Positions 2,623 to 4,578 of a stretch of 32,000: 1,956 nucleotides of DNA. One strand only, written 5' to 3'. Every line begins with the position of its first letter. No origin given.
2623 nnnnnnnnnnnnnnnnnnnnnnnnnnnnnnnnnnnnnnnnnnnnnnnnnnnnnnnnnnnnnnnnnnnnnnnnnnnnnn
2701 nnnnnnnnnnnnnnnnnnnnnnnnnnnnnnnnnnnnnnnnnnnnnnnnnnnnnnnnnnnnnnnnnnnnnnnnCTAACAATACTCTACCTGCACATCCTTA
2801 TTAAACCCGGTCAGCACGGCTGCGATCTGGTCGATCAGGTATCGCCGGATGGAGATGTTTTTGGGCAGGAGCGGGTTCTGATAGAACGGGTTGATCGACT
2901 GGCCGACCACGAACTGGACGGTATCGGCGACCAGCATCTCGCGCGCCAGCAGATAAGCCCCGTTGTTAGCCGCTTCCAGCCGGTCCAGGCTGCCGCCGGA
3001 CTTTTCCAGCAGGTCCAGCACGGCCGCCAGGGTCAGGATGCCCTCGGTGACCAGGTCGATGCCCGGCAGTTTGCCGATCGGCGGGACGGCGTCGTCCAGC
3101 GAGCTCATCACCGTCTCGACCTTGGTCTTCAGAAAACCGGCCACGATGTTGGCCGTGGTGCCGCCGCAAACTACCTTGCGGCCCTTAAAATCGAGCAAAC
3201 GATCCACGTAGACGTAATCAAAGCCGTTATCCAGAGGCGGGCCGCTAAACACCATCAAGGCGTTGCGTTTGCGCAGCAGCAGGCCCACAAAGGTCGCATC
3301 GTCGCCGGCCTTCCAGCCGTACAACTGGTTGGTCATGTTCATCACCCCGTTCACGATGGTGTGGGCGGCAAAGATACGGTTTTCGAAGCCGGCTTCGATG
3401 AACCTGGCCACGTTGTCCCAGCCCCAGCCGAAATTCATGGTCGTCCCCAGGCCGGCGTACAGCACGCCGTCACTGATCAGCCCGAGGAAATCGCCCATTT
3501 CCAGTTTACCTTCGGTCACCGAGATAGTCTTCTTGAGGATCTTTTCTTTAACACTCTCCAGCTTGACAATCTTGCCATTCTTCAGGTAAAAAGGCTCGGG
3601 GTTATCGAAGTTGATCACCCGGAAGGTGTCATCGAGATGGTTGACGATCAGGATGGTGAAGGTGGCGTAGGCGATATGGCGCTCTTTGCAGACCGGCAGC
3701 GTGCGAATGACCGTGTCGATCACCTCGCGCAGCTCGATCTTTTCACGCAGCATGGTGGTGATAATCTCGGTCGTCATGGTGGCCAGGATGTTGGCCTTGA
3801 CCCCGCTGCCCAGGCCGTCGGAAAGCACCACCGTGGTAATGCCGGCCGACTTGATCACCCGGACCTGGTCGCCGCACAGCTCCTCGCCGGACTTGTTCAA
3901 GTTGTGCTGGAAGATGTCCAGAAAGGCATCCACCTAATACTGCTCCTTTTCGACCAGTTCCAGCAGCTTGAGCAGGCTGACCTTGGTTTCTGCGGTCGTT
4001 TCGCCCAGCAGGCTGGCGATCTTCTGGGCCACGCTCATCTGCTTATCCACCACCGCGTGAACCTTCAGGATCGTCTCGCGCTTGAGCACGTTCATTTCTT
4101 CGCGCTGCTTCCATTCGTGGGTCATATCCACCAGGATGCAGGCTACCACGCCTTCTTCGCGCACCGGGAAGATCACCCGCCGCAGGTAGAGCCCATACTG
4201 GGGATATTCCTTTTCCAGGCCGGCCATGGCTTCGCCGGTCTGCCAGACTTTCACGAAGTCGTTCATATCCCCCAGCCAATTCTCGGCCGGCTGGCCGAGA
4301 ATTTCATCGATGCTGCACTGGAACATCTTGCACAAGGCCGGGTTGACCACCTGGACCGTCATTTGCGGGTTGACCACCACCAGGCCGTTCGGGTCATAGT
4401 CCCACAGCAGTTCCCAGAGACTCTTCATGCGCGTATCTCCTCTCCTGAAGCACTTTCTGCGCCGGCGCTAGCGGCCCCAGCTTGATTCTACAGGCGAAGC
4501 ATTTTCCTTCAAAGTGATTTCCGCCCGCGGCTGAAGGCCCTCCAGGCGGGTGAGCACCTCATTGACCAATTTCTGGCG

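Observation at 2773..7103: Hydrogenase-less NuoE/NuoF - 2Fe-2S ferredoxin - PAS - PP2C operon: a candidate NAD(H)/ferredoxin redox-sensing signalling module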

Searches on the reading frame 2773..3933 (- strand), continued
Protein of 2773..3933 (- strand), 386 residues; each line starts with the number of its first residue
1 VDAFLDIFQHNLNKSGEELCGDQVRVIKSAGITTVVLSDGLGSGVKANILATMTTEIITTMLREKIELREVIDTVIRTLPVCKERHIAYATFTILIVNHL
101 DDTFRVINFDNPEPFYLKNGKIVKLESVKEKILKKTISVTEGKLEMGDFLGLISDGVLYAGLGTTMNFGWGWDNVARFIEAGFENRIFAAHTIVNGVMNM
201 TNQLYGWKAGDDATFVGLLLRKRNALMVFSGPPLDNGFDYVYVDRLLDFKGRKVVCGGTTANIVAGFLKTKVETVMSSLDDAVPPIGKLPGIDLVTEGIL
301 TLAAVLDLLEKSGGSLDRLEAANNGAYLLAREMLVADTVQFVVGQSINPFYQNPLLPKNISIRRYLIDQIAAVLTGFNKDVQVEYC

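Call 33: find_encoding_contigs(protein=P0051, flank=10000, max_places=2)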
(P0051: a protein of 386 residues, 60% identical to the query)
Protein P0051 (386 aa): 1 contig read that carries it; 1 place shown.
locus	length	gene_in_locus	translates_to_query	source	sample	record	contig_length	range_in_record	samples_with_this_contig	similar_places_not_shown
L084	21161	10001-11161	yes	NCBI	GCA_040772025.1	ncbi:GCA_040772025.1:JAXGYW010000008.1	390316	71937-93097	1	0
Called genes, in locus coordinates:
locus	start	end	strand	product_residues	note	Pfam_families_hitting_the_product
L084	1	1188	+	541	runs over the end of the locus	PF00384:Molybdopterin, PF01568:Molydop_binding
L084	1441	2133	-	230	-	PF19458:DUF5995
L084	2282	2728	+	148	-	-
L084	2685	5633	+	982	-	PF04851:ResIII, PF00270:DEAD (faint), PF00176:SNF2-rel_dom, PF00271:Helicase_C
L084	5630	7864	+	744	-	PF02384:N6_Mtase (faint), PF07669:Eco57I (weak)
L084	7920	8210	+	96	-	PF07669:Eco57I, PF20473:MmeI_Mtase (weak)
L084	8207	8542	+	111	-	-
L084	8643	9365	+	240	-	PF12950:TaqI_C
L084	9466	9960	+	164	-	PF08448:PAS_4 (weak), PF13188:PAS_8 (weak), PF13426:PAS_9 (weak)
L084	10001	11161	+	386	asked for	PF07228:SpoIIE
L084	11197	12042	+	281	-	PF02645:DegV, PF13684:FakA-like_C (weak)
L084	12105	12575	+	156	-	-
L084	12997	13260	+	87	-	PF01381:HTH_3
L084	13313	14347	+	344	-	PF00005:ABC_tran, PF13304:AAA_21 (faint), PF13732:DrrA1-3_C (weak)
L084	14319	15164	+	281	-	PF01061:ABC2_membrane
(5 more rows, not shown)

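Call 34: find_encoding_contigs(protein=P0033, flank=10000, max_places=2)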
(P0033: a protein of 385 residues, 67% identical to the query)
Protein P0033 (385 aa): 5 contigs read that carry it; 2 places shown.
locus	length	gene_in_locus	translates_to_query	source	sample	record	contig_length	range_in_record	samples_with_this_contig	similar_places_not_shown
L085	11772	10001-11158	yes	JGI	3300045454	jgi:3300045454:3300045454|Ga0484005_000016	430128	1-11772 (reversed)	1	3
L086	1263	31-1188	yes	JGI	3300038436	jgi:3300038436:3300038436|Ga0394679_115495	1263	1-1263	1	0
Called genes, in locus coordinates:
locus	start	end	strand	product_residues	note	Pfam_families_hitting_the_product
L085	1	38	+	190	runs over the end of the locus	PF02508:Rnf-Nqr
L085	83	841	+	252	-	PF07009:NusG_II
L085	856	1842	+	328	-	PF02424:ApbE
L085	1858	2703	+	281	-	PF04060:FeS, PF12837:Fer4_6 (faint), PF13187:Fer4_9 (weak), PF14697:Fer4_21 (weak), PF00037:Fer4 (weak)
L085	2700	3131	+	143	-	PF04246:RseC_MucC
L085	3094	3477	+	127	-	-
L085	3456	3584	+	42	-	-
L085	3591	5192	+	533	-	PF01590:GAF, PF13185:GAF_2, PF13492:GAF_3, PF07730:HisKA_3, PF13581:HATPase_c_2, PF02518:HATPase_c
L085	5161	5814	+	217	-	PF00072:Response_reg, PF00196:GerE, PF04545:Sigma70_r4 (weak), PF08281:Sigma70_r4_2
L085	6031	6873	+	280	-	PF00571:CBS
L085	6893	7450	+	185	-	PF01257:2Fe-2S_thioredx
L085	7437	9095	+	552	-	PF01257:2Fe-2S_thioredx, PF01512:Complex1_51K, PF10589:NADH_4Fe-4S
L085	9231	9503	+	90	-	PF01257:2Fe-2S_thioredx (weak)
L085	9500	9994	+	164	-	PF08448:PAS_4 (weak), PF13426:PAS_9 (weak)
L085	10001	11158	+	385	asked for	PF07228:SpoIIE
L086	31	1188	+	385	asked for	PF07228:SpoIIE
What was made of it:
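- An Rnf cluster lies a few kb upstream in L085 (call 34).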

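Call 40: predict_structure(alignment_id=A1)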
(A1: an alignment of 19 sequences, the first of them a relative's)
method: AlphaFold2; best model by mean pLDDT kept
length: 386 residues; sequences in the alignment: 19
mean_pLDDT: 83.4   pTM: 0.66
mean pLDDT of the five models: 83.4, 80.4, 80.2, 75.0, 74.6
residues with pLDDT >= 90: 123; 70-90: 219; 50-70: 41; < 50: 3
segments of 3 or more residues with pLDDT < 50: 164-166
pLDDT, mean of each block of 10 residues (from residue 1): 80 78 87 91 77 86 82 81 66 93 93 91 92 87 92 89 60 91 72 84 82 91 86 77 86 89 89 79 77 85 93 82 89 88 76 56 89 82 88
secondary structure, 60 per line:
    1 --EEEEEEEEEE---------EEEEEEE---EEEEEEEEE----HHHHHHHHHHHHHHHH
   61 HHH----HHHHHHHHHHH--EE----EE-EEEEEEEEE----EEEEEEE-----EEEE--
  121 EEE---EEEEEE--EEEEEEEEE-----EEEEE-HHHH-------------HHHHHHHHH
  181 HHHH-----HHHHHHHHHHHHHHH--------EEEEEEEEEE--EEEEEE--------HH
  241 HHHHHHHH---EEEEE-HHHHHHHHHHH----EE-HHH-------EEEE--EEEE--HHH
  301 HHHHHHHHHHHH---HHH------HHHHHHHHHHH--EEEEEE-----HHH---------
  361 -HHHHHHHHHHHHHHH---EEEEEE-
elements in order: E3-12 E22-28 E32-40 H45-63 H68-78 E90-98 E103-109 E115-118 E121-123 E127-132 E135-143 E149-153 H155-158 H172-184 H190-204 E213-222 E225-230 H239-248 E252-256 H258-268 E286-289 E292-295 H298-312 H325-335 E338-343 H362-376 E380-385

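Call 43: fold_search(model_id=the predicted structure, library=pdb)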
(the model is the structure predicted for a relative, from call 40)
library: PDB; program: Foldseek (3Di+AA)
matches with E <= 10: 1063; with E <= 0.001: 142
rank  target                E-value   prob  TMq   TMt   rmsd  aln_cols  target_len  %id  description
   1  3pu9_A                7.7e-15  1.00  0.49  0.78   3.7       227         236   22  Crystal structure of serine/threonine phosphatase Sphaerobacter thermophilus DSM 20745 (released 2010-12-22)
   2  5mqh                  4.6e-14  1.00  0.43  0.69   4.5       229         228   19  Structure of the Phosphatase Domain of the Cell Fate Determinant SpoIIE from Bacillus subtilis in a crystal form without (released 2017-05-31)
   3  5ucg_A                1.4e-12  1.00  0.48  0.53   3.5       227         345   18  Structure of the PP2C Phosphatase Domain and a Fragment of the Regulatory Domain of the Cell Fate Determinant SpoIIE f (released 2017-05-31)
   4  5ucg_D                2.2e-12  1.00  0.46  0.53   3.8       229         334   18  Structure of the PP2C Phosphatase Domain and a Fragment of the Regulatory Domain of the Cell Fate Determinant SpoIIE f (released 2017-05-31)
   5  5ucg_E                3.5e-12  1.00  0.48  0.54   3.6       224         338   18  Structure of the PP2C Phosphatase Domain and a Fragment of the Regulatory Domain of the Cell Fate Determinant SpoIIE f (released 2017-05-31)
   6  5ucg_B                3.7e-12  1.00  0.47  0.53   3.8       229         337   18  Structure of the PP2C Phosphatase Domain and a Fragment of the Regulatory Domain of the Cell Fate Determinant SpoIIE f (released 2017-05-31)
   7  5ucg_C                7.1e-12  1.00  0.46  0.53   3.6       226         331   17  Structure of the PP2C Phosphatase Domain and a Fragment of the Regulatory Domain of the Cell Fate Determinant SpoIIE f (released 2017-05-31)
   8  3ke6_B                9.0e-12  1.00  0.46  0.50   4.0       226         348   15  The crystal structure of the RsbU and RsbW domains of Rv1364c from Mycobacterium tuberculosis (released 2010-11-10)
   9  3ke6_A                4.5e-11  1.00  0.47  0.51   5.4       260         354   14  The crystal structure of the RsbU and RsbW domains of Rv1364c from Mycobacterium tuberculosis (released 2010-11-10)
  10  3w40_A                6.0e-11  1.00  0.41  0.76   4.3       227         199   17  Crystal structure of RsbX in complex with magnesium in space group P1 (released 2014-01-22)
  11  3zt9                  6.4e-11  1.00  0.40  0.76   4.4       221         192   16  The bacterial stressosome: a modular system that has been adapted to control secondary messenger signaling (released 2012-02-22)
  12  3f79_D                6.8e-10  1.00  0.40  0.64   5.5       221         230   19  Structure of pseudo-centered cell crystal form of the C-terminal phosphatase domain of P. aeruginosa RssB (released 2009-11-24)
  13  3f79_B                1.1e-09  1.00  0.38  0.62   5.6       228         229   18  Structure of pseudo-centered cell crystal form of the C-terminal phosphatase domain of P. aeruginosa RssB (released 2009-11-24)
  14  2pk0_A                1.8e-09  1.00  0.41  0.62   6.1       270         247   13  Structure of the S. agalactiae serine/threonine phosphatase at 2.65 resolution (released 2007-06-12)
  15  3f79_C                2.5e-09  1.00  0.42  0.67   4.4       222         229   17  Structure of pseudo-centered cell crystal form of the C-terminal phosphatase domain of P. aeruginosa RssB (released 2009-11-24)
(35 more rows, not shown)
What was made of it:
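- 2773..3933 (-): HfsC-type PP2C phosphatase: a SpoIIE/RsbU-like catalytic domain (residues 1 to about 220) plus a family-specific C-terminal alpha/beta domain (residues 222-386, nt 2776-3270). The structural model matches SpoIIE, RsbU and RsbX at Foldseek E 1e-14 to 1e-11 (calls 40, 43).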

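Call 47: search_protein_families(library=pfam, proteins=[L046:11155-11679:+], max_evalue=10)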
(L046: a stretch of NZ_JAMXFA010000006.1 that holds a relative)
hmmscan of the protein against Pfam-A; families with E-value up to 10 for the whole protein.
L046:11155-11679:+ (174 aa): 0 families
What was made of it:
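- Tried and rejected: The PP2C C-terminal domain has no Pfam hit even at E 10 (call 47) and no significant PDB fold match.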

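Call 76: search_protein_families(library=ncbifam, proteins=[L046:11155-11679:+], max_evalue=0.01)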
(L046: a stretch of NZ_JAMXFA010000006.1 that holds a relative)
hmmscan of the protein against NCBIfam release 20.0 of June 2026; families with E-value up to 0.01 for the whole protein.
L046:11155-11679:+ (174 aa): 2 families
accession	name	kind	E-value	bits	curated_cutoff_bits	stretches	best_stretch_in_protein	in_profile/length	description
TIGR00072.1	hydrog_prot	superfamily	2e-14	53.8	47.45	1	22-158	3-143/145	hydrogenase maturation protease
TIGR00140.1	hupD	subfamily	0.0048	16.9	151.8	1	19-127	1-113/151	HyaD/HybD family hydrogenase maturation endopeptidase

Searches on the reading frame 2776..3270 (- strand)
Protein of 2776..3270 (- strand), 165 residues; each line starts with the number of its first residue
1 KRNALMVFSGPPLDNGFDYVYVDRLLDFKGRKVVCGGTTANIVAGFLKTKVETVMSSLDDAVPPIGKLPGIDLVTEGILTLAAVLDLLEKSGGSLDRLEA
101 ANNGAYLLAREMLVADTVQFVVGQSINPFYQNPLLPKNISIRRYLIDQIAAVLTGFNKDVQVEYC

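Call 47: search_protein_families(library=pfam, proteins=[window:2776-3270:-], max_evalue=10)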
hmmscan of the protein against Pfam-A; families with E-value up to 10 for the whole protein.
window:2776-3270:- (165 aa): 0 families

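Call 50: predict_structure(alignment_id=A2)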
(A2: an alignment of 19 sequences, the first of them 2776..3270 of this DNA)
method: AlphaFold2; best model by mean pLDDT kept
length: 165 residues; sequences in the alignment: 19
mean_pLDDT: 90.0   pTM: 0.85
mean pLDDT of the five models: 90.0, 89.2, 88.5, 87.7, 85.9
residues with pLDDT >= 90: 117; 70-90: 32; 50-70: 16; < 50: 0
segments of 3 or more residues with pLDDT < 50: none
pLDDT, mean of each block of 10 residues (from residue 1): 89 82 95 95 96 89 91 94 97 94 94 98 72 62 94 98 92
secondary structure, 60 per line:
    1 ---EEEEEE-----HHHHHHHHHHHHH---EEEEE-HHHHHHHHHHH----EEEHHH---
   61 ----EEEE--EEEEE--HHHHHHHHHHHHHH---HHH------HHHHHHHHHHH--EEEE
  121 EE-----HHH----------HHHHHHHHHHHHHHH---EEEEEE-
elements in order: E4-9 H15-27 E31-35 H37-47 E52-54 E65-68 E71-75 H78-91 H104-114 E117-122 H141-155 E159-164

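Call 53: fold_search(model_id=the predicted structure, library=pdb)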
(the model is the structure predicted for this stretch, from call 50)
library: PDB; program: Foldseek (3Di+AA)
matches with E <= 10: 1201; with E <= 0.001: 0
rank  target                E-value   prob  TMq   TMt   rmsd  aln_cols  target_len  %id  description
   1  1b93_C                7.3e-03  0.99  0.41  0.46   5.2       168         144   10  METHYLGLYOXAL SYNTHASE FROM ESCHERICHIA COLI (released 1999-03-16)
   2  7x0q_A                7.3e-03  0.41  0.29  0.16  10.9       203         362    9  Crystal structure of ATPase Clo1313_2554 from Clostridium thermocellum (released 2022-09-14)
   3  1vmd_A                7.8e-03  0.99  0.41  0.43   5.5       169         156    9  Crystal structure of Methylglyoxal synthase (TM1185) from Thermotoga maritima at 2.06 A resolution (released 2004-09-28)
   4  6pk5_A                1.9e-02  0.35  0.27  0.26  12.1       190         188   13  Adenylate kinase from Methanococcus igneus - apo form (released 2020-07-01)
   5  1ki9_B                2.3e-02  0.44  0.32  0.29  11.3       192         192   14  Adenylate kinase from Methanococcus thermolithotrophicus (released 2003-06-03)
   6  7km2_B                3.2e-02  0.54  0.36  0.34   7.5       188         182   14  Dodecameric Structure of the Chlamydia trachomatis Flavin Prenyltransferase UbiX Ortholog CT220 with FMN (released 2021-11-10)
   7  4p4l_B                3.2e-02  0.14  0.20  0.15  13.7       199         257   10  Crystal Structure of Mycobacterium tuberculosis Shikimate Dehydrogenase (released 2015-03-18)
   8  6f2c_B                3.4e-02  0.92  0.41  0.51   5.3       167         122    8  Methylglyoxal synthase MgsA from Bacillus subtilis (released 2018-03-07)
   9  7km2_A                3.4e-02  0.57  0.37  0.34   7.6       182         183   12  Dodecameric Structure of the Chlamydia trachomatis Flavin Prenyltransferase UbiX Ortholog CT220 with FMN (released 2021-11-10)
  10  2ejb                  3.4e-02  0.38  0.32  0.31  10.3       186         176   11  Crystal Structure Of Phenylacrylic Acid Decarboxylase from Aquifex aeolicus (released 2008-03-18)
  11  3slg_F                3.6e-02  0.38  0.35  0.23  12.4       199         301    8  Crystal structure of PbgP3 protein from Burkholderia pseudomallei (released 2011-07-06)
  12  8hps_C                4.1e-02  0.21  0.27  0.15  11.9       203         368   11  LpqY-SugABC in state 5 (released 2023-09-06)
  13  1b93_B                4.3e-02  0.93  0.41  0.44   5.4       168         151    9  METHYLGLYOXAL SYNTHASE FROM ESCHERICHIA COLI (released 1999-03-16)
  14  6f2c_G                4.3e-02  0.69  0.35  0.43   6.5       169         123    9  Methylglyoxal synthase MgsA from Bacillus subtilis (released 2018-03-07)
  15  3slg_D                4.3e-02  0.35  0.34  0.21  12.0       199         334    9  Crystal structure of PbgP3 protein from Burkholderia pseudomallei (released 2011-07-06)
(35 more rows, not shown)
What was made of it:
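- Tried and rejected: The best match is methylglyoxal-synthase-like, at E 7e-3 and TM about 0.41 (call 53).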

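Call 85: search_protein_representatives(protein=window:2776-3270:-)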
Query: 165 residues. Proteins with E-value up to 0.001 (for the whole library): 809; up to 1e-10: 449; up to 1e-30: 10. The best 150 are listed.
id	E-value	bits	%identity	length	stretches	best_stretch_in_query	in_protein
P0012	2.3e-71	255.4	72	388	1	1-165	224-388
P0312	5.3e-54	199.0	57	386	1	2-165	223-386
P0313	2.8e-45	170.6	53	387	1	3-164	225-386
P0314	9.3e-44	165.7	54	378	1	2-163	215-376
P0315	1.4e-34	135.9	45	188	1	3-165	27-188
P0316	1.0e-33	133.1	44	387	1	4-164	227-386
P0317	2.2e-33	132.0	62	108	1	61-164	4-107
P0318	2.7e-33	131.7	44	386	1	6-164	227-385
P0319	1.3e-32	129.5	44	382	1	4-164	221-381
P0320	3.1e-31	125.0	44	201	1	5-164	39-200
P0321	6.9e-30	120.6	41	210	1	2-164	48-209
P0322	8.1e-30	120.4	41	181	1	3-164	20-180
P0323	2.1e-29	119.0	39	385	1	4-164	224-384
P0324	1.1e-27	113.5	42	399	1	4-164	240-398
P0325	3.2e-27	112.0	45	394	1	4-164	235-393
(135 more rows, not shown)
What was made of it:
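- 2773..3933 (-): It has 809 cluster representatives, and in the full-length hits it sits C-terminal in about 380-400-aa proteins, consistent with the PP2C fusion (call 85).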

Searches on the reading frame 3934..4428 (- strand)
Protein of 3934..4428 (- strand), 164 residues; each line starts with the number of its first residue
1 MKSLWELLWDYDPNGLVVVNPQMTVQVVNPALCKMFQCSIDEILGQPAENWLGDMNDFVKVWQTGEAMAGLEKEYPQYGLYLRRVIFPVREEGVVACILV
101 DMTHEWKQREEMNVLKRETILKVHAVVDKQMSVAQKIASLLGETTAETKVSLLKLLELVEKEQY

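Call 3: search_protein_families(library=pfam, proteins=[window:3934-4428:-], max_evalue=0.01)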
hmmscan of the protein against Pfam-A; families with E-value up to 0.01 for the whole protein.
window:3934-4428:- (164 aa): 3 families
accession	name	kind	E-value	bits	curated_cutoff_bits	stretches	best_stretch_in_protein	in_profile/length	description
PF13426.13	PAS_9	-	2.7e-05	24.8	27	1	13-103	1-102/103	PAS domain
PF08448.16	PAS_4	-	0.00026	21.7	23.1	1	11-93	3-93/110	PAS fold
PF13188.13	PAS_8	-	0.0097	16.2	21.8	0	13-58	11-53/65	PAS domain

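Call 4: search_protein_families(library=ncbifam, proteins=[window:3934-4428:-], max_evalue=0.01)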
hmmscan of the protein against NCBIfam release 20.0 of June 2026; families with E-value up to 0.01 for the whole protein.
window:3934-4428:- (164 aa): 1 family
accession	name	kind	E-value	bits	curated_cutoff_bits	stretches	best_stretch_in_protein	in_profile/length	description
TIGR00229.1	sensory_box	domain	0.0043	17.2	22.9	1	3-50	5-52/126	PAS domain S-box protein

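Call 47: search_protein_families(library=pfam, proteins=[window:3934-4428:-], max_evalue=10)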
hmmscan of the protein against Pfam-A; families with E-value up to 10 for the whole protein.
window:3934-4428:- (164 aa): 8 families
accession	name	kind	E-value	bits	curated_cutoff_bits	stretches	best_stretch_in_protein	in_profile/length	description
PF13426.13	PAS_9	-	2.7e-05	24.8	27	1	13-103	1-102/103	PAS domain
PF08448.16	PAS_4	-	0.00026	21.7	23.1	1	11-93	3-93/110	PAS fold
PF13188.13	PAS_8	-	0.0097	16.2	21.8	1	13-58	11-53/65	PAS domain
PF00989.32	PAS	-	0.011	16.2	22.6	1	13-47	11-45/113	PAS fold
PF09861.14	Lar_N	-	0.031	13.9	23.3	1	97-155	93-150/204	Lactate racemase N-terminal domain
PF21370.4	PAS_GdpP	-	0.053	14.3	27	1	13-68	13-66/90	Cyclic-di-AMP phosphodiesterase GdpP-like, PAS domain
PF24820.1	Diguanyl_cycl_sensor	-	0.058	13.8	28.1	1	15-53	8-46/109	Diguanylate cyclase-like sensor domain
PF16136.10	NLS_NINJA_AFP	-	0.16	12.2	23.7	1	102-117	11-26/37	Putative nuclear localisation signal in Ninja/AFP proteins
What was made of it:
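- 3934..4428 (-): Stand-alone PAS protein with a conserved C-terminal helix. It is the equivalent of the C-terminal part of HydS/HfsB without the H-cluster domain. PAS_9/PAS_4 hits just below the cutoffs (calls 3, 47).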
